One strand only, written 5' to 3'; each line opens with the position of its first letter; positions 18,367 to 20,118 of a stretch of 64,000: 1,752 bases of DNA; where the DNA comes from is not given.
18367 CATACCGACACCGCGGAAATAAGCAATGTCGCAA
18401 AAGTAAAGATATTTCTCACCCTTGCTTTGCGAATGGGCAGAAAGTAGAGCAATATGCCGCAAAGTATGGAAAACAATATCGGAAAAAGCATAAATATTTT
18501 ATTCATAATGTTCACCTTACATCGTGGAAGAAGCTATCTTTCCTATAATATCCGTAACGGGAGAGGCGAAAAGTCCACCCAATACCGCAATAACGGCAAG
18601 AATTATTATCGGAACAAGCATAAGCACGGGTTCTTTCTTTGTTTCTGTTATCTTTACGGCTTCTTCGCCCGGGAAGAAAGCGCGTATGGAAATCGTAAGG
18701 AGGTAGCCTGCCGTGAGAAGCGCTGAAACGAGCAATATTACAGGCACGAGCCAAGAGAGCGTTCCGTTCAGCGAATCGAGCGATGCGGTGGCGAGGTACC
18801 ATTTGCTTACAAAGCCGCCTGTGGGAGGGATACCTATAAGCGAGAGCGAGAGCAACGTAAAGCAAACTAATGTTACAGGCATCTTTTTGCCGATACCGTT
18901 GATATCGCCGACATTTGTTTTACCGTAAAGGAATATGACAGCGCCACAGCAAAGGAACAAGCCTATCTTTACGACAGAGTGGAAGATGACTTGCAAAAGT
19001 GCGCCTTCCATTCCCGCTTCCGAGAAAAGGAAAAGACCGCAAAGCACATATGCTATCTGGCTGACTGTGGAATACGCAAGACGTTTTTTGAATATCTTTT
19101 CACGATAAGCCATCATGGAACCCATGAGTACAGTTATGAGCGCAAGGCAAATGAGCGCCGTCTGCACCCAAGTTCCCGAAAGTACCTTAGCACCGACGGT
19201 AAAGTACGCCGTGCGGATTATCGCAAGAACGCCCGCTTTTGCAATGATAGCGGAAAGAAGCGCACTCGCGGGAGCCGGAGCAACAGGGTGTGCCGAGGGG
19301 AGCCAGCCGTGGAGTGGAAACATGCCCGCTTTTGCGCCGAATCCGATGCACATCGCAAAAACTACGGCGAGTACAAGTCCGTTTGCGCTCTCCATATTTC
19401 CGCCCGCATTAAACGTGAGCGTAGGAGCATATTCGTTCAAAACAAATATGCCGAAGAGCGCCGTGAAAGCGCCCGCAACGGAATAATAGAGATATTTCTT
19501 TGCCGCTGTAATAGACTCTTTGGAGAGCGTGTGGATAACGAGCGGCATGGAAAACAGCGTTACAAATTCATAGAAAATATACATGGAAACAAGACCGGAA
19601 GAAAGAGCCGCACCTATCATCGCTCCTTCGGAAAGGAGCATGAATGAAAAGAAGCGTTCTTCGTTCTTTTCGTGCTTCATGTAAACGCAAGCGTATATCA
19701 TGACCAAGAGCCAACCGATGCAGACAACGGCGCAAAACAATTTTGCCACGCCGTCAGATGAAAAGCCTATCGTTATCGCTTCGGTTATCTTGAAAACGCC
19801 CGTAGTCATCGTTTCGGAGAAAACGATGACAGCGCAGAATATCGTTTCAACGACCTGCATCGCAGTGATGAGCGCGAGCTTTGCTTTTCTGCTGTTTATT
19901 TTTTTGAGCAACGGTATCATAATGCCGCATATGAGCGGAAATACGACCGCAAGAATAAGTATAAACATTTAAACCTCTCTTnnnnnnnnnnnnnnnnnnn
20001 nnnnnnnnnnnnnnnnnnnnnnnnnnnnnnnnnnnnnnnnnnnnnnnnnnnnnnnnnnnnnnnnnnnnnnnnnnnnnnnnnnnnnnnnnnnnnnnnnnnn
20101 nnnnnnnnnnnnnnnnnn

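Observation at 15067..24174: MBH-ordered Mrp-type operon with four antiporter-like subunits and no redox module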

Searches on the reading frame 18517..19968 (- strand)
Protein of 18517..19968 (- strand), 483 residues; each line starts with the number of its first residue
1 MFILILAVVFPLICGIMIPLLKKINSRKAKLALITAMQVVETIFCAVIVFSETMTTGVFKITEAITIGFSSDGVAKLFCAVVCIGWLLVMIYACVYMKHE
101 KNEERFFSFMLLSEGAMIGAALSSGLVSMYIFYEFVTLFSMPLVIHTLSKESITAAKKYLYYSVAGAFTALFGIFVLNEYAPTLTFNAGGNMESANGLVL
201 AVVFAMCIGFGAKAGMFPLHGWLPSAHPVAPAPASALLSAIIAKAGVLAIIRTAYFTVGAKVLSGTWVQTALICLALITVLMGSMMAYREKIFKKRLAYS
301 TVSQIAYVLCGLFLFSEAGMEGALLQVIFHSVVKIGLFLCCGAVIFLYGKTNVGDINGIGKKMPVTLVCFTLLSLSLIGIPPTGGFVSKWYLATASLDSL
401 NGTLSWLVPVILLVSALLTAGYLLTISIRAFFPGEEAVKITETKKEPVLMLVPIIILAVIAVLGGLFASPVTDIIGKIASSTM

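Call 5: search_protein_families(library=pfam, proteins=[window:18517-19968:-], max_evalue=0.01)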
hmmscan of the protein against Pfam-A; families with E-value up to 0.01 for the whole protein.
window:18517-19968:- (483 aa): 2 families
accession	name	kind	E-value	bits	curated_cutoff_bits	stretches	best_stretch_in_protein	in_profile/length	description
PF00361.26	Proton_antipo_M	-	2e-57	195.1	21.5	1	124-402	2-281/294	NADH:quinone oxidoreductase/Mrp antiporter, TM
PF00662.26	Proton_antipo_N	-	2.8e-07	30.8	24.5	1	64-107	8-51/51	NADH-Ubiquinone oxidoreductase (complex I), chain 5 N-terminus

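Call 6: search_protein_families(library=ncbifam, proteins=[window:18517-19968:-], max_evalue=0.01)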
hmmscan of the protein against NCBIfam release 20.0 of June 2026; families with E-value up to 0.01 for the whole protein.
window:18517-19968:- (483 aa): 72 families (the best 25 are shown)
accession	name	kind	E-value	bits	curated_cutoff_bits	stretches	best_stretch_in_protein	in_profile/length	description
NF006236.0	PRK08375.1-1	equivalog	9.2e-90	301.9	663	1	4-475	9-488/493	putative monovalent cation/H+ antiporter subunit D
NF005561.0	PRK07234.1-1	equivalog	3.9e-76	257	718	1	5-437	10-445/569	putative monovalent cation/H+ antiporter subunit D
NF005140.0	PRK06589.1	equivalog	7.6e-72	242.7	470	1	4-463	12-473/489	putative monovalent cation/H+ antiporter subunit D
NF006419.0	PRK08668.1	equivalog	1.1e-68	232.4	617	1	4-481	4-480/613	NADH dehydrogenase subunit M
NF005086.0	PRK06521.1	equivalog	4.9e-59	200.4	667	1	6-481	10-505/669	hydrogenase 4 subunit B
NF009305.0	PRK12662.1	equivalog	1.7e-58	198.6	700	1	3-481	5-489/492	putative monovalent cation/H+ antiporter subunit D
TIGR01972.1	NDH_I_M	subfamily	2e-58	198.3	263.8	1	6-477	3-477/486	NADH-quinone oxidoreductase subunit M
NF005097.0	PRK06525.1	equivalog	2.4e-57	194.8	430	1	3-470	4-477/480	hydrogenase 4 subunit D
NF006240.0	PRK08376.1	subfamily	2.6e-56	191.6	662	1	4-475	7-499/521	putative monovalent cation/H+ antiporter subunit D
NF005818.0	PRK07691.1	equivalog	6.2e-54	183.8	586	1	3-480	5-481/496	Na+/H+ antiporter subunit D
NF009306.0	PRK12663.1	equivalog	2.8e-52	178.1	542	1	3-479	5-478/498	Na+/H+ antiporter subunit D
NF005141.0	PRK06590.1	equivalog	9.1e-52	176.8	556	1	3-470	4-470/615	NADH-quinone oxidoreductase subunit L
NF009287.0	PRK12647.1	equivalog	2.2e-51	175.3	937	1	4-477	3-476/773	putative monovalent cation/H+ antiporter subunit A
NF006241.0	PRK08377.1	equivalog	3e-51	175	645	1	6-480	7-475/494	NADH dehydrogenase subunit N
NF009288.0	PRK12648.1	equivalog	7.1e-51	173.3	1104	1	3-475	2-478/954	monovalent cation/H+ antiporter subunit A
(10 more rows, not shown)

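Call 33: search_solved_structures(query=window:18517-19968:-, max_evalue=1e-25, show_alignments=0)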
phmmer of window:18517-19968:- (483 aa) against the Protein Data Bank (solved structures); distinct sequences matched with E-value up to 1e-25: 23.
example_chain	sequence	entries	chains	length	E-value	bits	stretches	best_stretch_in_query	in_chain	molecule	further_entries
6cfw_H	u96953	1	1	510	3.2e-50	174.7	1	9-475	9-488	Monovalent cation/H+ antiporter subunit D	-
6u8y_H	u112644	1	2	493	1.8e-36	129.4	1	5-480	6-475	NADH dehydrogenase subunit N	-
7qru_D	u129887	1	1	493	4.7e-35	124.7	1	3-474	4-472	Na+/H+ antiporter subunit D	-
7qru_A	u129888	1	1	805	7.9e-33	117.3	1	2-469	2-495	Na+/H+ antiporter subunit A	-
8qby_M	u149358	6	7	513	7.9e-32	114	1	5-479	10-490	NADH dehydrogenase subunit M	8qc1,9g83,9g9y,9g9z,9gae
8e9g_L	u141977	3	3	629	1.2e-31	113.4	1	67-465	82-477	NADH-quinone oxidoreductase, L subunit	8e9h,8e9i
6hum_D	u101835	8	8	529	4.1e-31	111.7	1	80-473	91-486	NAD(P)H-quinone oxidoreductase chain 4 1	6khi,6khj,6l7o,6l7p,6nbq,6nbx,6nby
6u8y_X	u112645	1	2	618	5.7e-31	111.2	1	74-478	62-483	NADH dehydrogenase subunit M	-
6z16_A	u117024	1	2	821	8.8e-31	110.6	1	66-473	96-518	Multisubunit Na+/H+ antiporter, A subunit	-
6hum_F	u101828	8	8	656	1.5e-30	109.8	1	65-472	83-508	NADH dehydrogenase subunit 5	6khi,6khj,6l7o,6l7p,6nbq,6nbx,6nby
7d3u_D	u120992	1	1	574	8.3e-29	104.1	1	6-422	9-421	Monovalent Na+/H+ antiporter subunit D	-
7p61_M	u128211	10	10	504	9.3e-29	103.9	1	65-474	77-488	NADH dehydrogenase I subunit M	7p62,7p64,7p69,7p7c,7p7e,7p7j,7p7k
3rko_M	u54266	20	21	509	9.6e-29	103.9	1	65-474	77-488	NADH-QUINONE OXIDOREDUCTASE SUBUNIT M | NADH dehydrogenase I subunit M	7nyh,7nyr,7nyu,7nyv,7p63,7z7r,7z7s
9grx_F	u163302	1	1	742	2e-28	102.8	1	64-428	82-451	NAD(P)H-quinone oxidoreductase subunit 5, chloroplastic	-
6z16_D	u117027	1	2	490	6.8e-28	101.1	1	3-466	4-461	Multisubunit Na+/H+ antiporter, D subunit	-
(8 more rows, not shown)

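Call 36: search_dna_similar(query=window:18517-19968:-, collection=plasmids, mode=protein, max_rows=30, max_evalue=1e-20)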
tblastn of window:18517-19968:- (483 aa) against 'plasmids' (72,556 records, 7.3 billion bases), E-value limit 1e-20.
Records with a match: 184; places in all: 198; records where one place covers at least 80% of the query: 129.
Best place of each record, by identity: <60% 184.
By first word of the organism name: Sinorhizobium 69; Rhizobium 27; Shinella 12; Ensifer 11; Azospirillum 9; Vibrio 5; Haloterrigena 4; Paracoccus 4; Natronorubrum 3; Dinoroseobacter 3; and 33 more.
By predicted mobility (MOB-suite, as given by PLSDB): non-mobilizable 103; conjugative 59; mobilizable 22.
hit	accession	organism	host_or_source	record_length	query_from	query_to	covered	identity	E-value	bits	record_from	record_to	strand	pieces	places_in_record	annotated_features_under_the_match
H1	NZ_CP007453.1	Peptoclostridium acidaminophilum DSM 3953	black mud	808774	58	446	81%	41.2%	3e-78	273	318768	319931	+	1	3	proton-conducting transporter membrane subunit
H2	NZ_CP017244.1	Rhizobium etli 8C-3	Phaseolus vulgaris,cell culture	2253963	5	446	92%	34.3%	3e-56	209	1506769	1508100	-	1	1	record has no annotation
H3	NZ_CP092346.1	Rhizobium gallicum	Phaseolus vulgaris,Cell culture,nodule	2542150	5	446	92%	34.2%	4e-48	218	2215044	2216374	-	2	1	none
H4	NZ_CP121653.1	Rhizobium sp. CB3171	Calliandra calothyrsus,cell culture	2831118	5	446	92%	34.1%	9e-57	211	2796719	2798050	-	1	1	record has no annotation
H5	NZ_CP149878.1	Rhizobium sp. T1473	Medicago sativa,Cell Culture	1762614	5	446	92%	34.1%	3e-57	212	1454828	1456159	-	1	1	none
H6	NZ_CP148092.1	Rhizobium sp. T1470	Medicago sativa,cell culture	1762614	5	446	92%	34.1%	3e-57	212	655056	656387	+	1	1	none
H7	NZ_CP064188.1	Rhizobium sp. 007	Onobrychis viciifolia,cell culture,root ...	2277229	5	446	92%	33.9%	1e-57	213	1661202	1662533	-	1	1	none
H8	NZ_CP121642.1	Rhizobium sp. CC1099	Onobrychis viciifolia,cell culture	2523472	5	446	92%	33.9%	1e-57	213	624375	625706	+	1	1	none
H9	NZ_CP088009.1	Rhizobium sp. T136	Melilotus albus,Cell culture,root nodule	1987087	5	446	92%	33.8%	2e-56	210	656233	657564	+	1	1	none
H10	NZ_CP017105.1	Rhizobium gallicum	Phaseolus vulgaris,Whole ...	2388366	5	446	92%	33.7%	2e-57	212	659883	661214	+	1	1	none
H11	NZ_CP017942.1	Phyllobacterium zundukense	Oxytropis triphylla,cell culture,root ...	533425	22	446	88%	35.0%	1e-58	216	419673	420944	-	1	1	monovalent cation/H+ antiporter subunit D family protein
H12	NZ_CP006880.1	Rhizobium gallicum bv. gallicum R602sp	Phaseolus vulgaris,whole ...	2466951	5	446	92%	33.5%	1e-56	210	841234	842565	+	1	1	record has no annotation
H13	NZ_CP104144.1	Rhizobium sullae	Sulla coronaria,cell culture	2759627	5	446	92%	33.3%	6e-54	202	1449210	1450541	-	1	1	record has no annotation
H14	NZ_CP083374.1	Ensifer canadensis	Melilotus albus,Cell Culture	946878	22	446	88%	34.6%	1e-57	213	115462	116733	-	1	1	monovalent cation/H+ antiporter subunit D family protein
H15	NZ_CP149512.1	Pararhizobium sp. A13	Aeschynomene indica,cell ...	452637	22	446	88%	34.6%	5e-57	211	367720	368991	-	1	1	monovalent cation/H+ antiporter subunit D family protein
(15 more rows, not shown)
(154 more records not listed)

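Call 38: get_annotated_region(hit=H1, flank=12000)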
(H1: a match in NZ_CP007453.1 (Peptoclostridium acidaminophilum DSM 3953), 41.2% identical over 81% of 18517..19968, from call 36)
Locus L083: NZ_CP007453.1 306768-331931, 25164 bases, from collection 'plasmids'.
description: Peptoclostridium acidaminophilum DSM 3953 strain al-2 plasmid EAL2_808p, complete sequence
organism: Peptoclostridium acidaminophilum DSM 3953 (NCBI taxid 1286171)
taxonomy: Bacteria; Bacillota; Clostridia; Peptostreptococcales; Peptoclostridiaceae; Peptoclostridium; Peptoclostridium acidaminophilum; Peptoclostridium acidaminophilum DSM 3953
host: -; source: black mud; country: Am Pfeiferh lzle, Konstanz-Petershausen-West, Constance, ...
typing (MOB-suite, as given by PLSDB): non-mobilizable
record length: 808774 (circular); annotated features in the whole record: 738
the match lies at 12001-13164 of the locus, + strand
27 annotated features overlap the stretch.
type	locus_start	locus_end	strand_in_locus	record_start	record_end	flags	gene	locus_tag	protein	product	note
CDS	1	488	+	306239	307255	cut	asrA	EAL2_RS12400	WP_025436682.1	anaerobic sulfite reductase subunit AsrA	GO:0006790 - sulfur compound metabolic process [Evidence IEA]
CDS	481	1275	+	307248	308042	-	asrB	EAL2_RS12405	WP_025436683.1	anaerobic sulfite reductase subunit AsrB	GO:0006790 - sulfur compound metabolic process [Evidence IEA]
CDS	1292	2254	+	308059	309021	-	asrC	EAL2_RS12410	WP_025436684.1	sulfite reductase subunit C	GO:0006790 - sulfur compound metabolic process [Evidence IEA]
CDS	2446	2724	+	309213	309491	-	-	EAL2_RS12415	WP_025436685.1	hypothetical protein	-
CDS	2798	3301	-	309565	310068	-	-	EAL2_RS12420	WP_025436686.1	QueT transporter family protein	-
CDS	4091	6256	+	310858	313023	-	-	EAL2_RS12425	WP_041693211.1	heavy metal translocating P-type ATPase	-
CDS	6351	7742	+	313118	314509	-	-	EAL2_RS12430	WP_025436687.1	WG repeat-containing protein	-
CDS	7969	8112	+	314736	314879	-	-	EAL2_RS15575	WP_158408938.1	hypothetical protein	-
CDS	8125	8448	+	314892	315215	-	-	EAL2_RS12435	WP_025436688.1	Na+/H+ antiporter subunit E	-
CDS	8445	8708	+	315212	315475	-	-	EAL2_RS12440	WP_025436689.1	monovalent cation/H+ antiporter complex subunit F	GO:0034220 - monoatomic ion transmembrane transport [Evidence IEA]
CDS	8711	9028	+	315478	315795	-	mnhG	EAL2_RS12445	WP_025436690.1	monovalent cation/H(+) antiporter subunit G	GO:0098662 - inorganic cation transmembrane transport [Evidence IEA]; GO:1902600 - proton transmembrane transport ...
CDS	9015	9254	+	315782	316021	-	-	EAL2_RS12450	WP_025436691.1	hydrogenase subunit MbhD domain-containing protein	-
CDS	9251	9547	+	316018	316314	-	mbhE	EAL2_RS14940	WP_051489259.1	hydrogen gas-evolving membrane-bound hydrogenase subunit E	-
CDS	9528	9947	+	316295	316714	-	-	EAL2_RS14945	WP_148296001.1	MnhB domain-containing protein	-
CDS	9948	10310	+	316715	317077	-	-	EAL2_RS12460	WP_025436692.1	cation:proton antiporter subunit C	-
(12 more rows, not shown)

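Call 39: get_annotated_region(hit=H11, flank=7000)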
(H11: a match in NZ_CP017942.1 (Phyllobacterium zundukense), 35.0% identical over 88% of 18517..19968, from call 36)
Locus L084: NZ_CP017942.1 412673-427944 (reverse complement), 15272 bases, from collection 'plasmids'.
description: Phyllobacterium zundukense strain Tri-48 plasmid unnamed3, complete sequence
organism: Phyllobacterium zundukense (NCBI taxid 1867719)
taxonomy: Bacteria; Pseudomonadota; Alphaproteobacteria; Hyphomicrobiales; Phyllobacteriaceae; Phyllobacterium; Phyllobacterium zundukense
host: -; source: Oxytropis triphylla,cell culture,root nodule; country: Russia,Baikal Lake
typing (MOB-suite, as given by PLSDB): non-mobilizable
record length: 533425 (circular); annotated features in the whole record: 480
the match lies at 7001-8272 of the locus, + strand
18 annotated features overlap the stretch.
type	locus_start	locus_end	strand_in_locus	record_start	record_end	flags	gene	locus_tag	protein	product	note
CDS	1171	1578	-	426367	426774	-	-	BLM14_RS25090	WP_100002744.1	type II toxin-antitoxin system HigA family antitoxin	-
CDS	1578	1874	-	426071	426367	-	-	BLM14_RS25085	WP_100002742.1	type II toxin-antitoxin system HigB family toxin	-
CDS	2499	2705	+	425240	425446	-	-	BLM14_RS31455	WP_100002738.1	hypothetical protein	-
CDS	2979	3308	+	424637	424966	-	-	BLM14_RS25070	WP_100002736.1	DUF736 family protein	-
CDS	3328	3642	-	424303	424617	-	-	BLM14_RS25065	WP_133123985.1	hypothetical protein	-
CDS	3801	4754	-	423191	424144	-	-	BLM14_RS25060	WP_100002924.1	nucleotidyltransferase and HEPN domain-containing protein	-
CDS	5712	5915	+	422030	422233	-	-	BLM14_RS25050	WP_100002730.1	hypothetical protein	-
CDS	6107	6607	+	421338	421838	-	-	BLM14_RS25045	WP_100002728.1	NADH-quinone oxidoreductase subunit J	-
CDS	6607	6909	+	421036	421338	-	nuoK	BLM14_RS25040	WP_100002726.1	NADH-quinone oxidoreductase subunit NuoK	GO:0042773 - ATP synthesis coupled electron transport [Evidence IEA]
CDS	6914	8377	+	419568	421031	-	-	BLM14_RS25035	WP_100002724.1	monovalent cation/H+ antiporter subunit D family protein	-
CDS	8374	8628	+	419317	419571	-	-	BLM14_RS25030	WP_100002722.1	hypothetical protein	-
CDS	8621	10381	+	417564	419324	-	-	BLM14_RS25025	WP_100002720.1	Na(+)/H(+) antiporter subunit D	-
CDS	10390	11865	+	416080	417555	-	-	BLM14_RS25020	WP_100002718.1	NADH-quinone oxidoreductase subunit M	GO:0042773 - ATP synthesis coupled electron transport [Evidence IEA]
CDS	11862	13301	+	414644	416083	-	-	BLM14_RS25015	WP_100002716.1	NADH-quinone oxidoreductase subunit N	-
CDS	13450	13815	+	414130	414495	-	-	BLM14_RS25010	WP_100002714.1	NADH-quinone oxidoreductase subunit A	-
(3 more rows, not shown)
